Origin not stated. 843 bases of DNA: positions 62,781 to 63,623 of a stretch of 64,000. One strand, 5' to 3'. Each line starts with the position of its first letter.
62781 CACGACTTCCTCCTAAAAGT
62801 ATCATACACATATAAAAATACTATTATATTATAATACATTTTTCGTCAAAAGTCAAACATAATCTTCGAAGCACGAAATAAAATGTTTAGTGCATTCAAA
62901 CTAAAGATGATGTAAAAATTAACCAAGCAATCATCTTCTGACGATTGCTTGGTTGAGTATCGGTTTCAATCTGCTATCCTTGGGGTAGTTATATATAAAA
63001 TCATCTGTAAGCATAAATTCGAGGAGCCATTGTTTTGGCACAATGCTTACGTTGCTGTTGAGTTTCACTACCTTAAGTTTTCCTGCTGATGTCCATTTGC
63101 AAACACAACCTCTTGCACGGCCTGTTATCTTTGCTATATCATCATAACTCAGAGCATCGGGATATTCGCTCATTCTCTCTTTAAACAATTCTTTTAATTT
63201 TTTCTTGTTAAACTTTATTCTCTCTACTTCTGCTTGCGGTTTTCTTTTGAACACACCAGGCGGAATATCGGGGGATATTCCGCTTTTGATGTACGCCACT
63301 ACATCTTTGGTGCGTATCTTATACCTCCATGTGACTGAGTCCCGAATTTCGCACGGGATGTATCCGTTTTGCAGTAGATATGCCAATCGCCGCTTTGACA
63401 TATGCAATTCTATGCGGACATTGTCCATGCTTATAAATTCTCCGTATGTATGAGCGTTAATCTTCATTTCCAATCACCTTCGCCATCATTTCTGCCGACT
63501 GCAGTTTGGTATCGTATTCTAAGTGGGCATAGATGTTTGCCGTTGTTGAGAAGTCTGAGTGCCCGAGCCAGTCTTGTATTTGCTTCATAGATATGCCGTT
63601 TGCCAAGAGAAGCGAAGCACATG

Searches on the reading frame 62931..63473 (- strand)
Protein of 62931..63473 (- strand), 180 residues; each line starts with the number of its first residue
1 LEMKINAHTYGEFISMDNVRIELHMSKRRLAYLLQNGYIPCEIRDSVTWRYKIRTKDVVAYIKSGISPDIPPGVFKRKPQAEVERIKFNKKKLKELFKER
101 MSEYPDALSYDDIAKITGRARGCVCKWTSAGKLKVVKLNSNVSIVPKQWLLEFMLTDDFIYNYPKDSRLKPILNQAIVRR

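Call 67: search_protein_families(library=pfam, proteins=[window:62931-63473:-], max_evalue=0.001)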
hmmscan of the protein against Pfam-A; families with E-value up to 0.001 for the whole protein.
window:62931-63473:- (180 aa): 1 family
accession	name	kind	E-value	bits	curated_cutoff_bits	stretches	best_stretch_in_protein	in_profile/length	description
PF12728.13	HTH_17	-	0.00029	21.5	27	0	23-64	11-49/51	Helix-turn-helix domain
